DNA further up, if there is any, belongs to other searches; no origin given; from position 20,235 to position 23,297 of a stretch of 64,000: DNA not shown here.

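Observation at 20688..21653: Previously unrecognised 34-43-aa tandem repeat with polyproline spacers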

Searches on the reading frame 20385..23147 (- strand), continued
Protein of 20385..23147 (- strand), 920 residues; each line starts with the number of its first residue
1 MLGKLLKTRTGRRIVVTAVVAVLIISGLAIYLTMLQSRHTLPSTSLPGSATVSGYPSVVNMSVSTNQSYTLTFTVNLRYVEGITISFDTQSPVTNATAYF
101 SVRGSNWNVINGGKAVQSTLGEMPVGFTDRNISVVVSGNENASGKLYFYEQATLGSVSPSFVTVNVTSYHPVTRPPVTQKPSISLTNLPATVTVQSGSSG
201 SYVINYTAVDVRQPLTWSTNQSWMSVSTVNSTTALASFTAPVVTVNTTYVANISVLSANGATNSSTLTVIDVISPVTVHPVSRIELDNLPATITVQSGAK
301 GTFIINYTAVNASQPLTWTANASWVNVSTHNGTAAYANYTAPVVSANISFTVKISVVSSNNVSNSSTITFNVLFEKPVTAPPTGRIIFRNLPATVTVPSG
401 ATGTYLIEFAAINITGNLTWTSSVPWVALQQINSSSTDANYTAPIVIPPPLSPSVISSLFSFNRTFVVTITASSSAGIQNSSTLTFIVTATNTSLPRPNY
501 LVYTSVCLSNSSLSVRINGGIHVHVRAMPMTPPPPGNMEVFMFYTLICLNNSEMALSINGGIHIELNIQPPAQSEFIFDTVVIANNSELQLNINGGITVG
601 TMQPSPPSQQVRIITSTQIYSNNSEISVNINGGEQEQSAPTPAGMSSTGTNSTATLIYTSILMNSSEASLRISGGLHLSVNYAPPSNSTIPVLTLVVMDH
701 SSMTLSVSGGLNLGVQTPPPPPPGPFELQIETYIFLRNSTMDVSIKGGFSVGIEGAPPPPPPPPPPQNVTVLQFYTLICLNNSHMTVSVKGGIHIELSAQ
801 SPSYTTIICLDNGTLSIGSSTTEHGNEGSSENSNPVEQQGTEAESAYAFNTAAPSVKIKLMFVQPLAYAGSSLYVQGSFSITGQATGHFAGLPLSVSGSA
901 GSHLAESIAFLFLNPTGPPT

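Call 38: fold_search(model_id=the predicted structure, library=pdb)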
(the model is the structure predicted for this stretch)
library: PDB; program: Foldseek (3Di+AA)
matches with E <= 10: 1908; with E <= 0.001: 526
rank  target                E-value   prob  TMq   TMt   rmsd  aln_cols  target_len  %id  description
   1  6dlh                  3.5e-13  1.00  0.12  0.14  15.6       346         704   14  Endo-fucoidan hydrolase MfFcnA4 from glycoside hydrolase family 107 (released 2018-10-03)
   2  6dms                  6.0e-13  1.00  0.12  0.14  15.8       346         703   15  Endo-fucoidan hydrolase MfFcnA4_H294Q from glycoside hydrolase family 107 (released 2018-10-03)
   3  3b43                  2.1e-12  1.00  0.12  0.17  29.4       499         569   11  I-band fragment I65-I70 from titin (released 2008-01-22)
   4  9ijj_4K               3.1e-12  1.00  0.10  0.19  28.1       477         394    9  In situ structure of the central apparatus in mouse sperm axoneme. (released 2025-06-04)
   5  4aq1_C                9.6e-12  1.00  0.13  0.18  26.3       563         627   13  Structure of the SbsB S-layer protein of Geobacillus stearothermophilus PV72p2 in complex with nanobody KB6 (released 2012-06-13)
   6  5szo_B                9.6e-12  1.00  0.12  0.20  34.6       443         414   11  Protocadherin Gamma B7 extracellular cadherin domains 1-4 P41212 crystal form (released 2016-10-19)
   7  7sqc_2A               1.4e-11  1.00  0.13  0.15  34.5       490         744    9  Ciliary C1 central pair apparatus isolated from Chlamydomonas reinhardtii (released 2022-04-13)
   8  6xi1_BBB              1.9e-11  1.00  0.11  0.21  38.3       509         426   14  Crystal structure of tetra-tandem repeat in extending RTX adhesin from Aeromonas hydrophila (released 2020-10-14)
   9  3ubh                  2.8e-11  1.00  0.10  0.19  22.7       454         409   10  Crystal structure of Drosophila N-cadherin EC1-4 (released 2011-12-21)
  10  5erd_A                2.8e-11  1.00  0.10  0.15  27.5       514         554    9  Crystal structure of human Desmoglein-2 ectodomain (released 2016-06-22)
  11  5szo_A                2.9e-11  1.00  0.13  0.22  34.4       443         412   10  Protocadherin Gamma B7 extracellular cadherin domains 1-4 P41212 crystal form (released 2016-10-19)
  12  5erp_B                3.0e-11  1.00  0.12  0.21  24.9       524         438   10  Crystal structure of human Desmocollin-2 ectodomain fragment EC2-5 (released 2016-06-15)
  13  7sqc_T0               3.2e-11  1.00  0.14  0.20  26.4       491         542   10  Ciliary C1 central pair apparatus isolated from Chlamydomonas reinhardtii (released 2022-04-13)
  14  9ijj_h                3.3e-11  1.00  0.13  0.10  27.7       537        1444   12  In situ structure of the central apparatus in mouse sperm axoneme. (released 2025-06-04)
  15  5erp_A                3.5e-11  1.00  0.12  0.20  26.5       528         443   10  Crystal structure of human Desmocollin-2 ectodomain fragment EC2-5 (released 2016-06-15)
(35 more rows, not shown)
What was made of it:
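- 21675..22607 (-): Three tandem Ig-like domains of ~95-108 aa (residues 181-273, 282-375, 384-491), each starting with the NLPAT motif. The full-length model matches titin, cadherin, SbsB and RTX-adhesin Ig arrays (call 38).
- Tried and rejected: The N-terminal Ig-like array dominated the matches, so it said nothing about the repeat (call 38).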

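Call 46: list_cluster_members(proteins=[P0002, P0004, P0007, P0010])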
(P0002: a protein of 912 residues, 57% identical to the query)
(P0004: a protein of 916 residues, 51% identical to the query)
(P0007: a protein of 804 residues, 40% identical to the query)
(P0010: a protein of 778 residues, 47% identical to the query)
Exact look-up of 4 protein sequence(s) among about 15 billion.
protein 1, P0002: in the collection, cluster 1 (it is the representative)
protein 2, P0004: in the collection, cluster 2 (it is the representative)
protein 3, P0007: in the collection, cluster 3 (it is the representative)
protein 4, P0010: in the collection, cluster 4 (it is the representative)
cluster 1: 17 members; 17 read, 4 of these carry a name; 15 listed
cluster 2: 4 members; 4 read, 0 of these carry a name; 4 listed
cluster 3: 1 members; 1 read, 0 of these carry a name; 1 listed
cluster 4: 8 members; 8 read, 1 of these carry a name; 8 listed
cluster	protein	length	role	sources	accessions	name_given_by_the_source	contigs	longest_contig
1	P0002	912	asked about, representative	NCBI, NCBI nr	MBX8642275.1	MAG: hypothetical protein KIY10_06855 [Thermoplasmata archaeon] | hypothetical protein [Candidatus Sysuiplasma jiujiangense]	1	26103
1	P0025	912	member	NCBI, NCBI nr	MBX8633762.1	MAG: hypothetical protein KHF84_04570 [Thermoplasmata archaeon] | hypothetical protein [Candidatus Sysuiplasma jiujiangense]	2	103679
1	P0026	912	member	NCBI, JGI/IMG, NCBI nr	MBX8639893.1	MAG: hypothetical protein KIS29_06095 [Thermoplasmata archaeon] | hypothetical protein | hypothetical protein [Candidatus Sysuiplasma jiujiangense]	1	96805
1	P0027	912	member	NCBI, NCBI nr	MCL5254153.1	MAG: hypothetical protein M1351_08740 [Candidatus Thermoplasmatota archaeon] | hypothetical protein [Candidatus Thermoplasmatota archaeon]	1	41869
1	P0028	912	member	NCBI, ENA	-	-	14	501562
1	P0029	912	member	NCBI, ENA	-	-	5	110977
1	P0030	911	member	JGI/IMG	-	-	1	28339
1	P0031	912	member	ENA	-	-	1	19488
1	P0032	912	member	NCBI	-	-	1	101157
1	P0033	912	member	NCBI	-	-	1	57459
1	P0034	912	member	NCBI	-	-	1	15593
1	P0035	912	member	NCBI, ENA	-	-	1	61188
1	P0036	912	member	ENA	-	-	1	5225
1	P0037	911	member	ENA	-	-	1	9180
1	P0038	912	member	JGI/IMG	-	-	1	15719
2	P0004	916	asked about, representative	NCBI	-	-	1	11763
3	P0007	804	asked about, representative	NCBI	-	-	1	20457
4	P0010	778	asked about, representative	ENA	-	-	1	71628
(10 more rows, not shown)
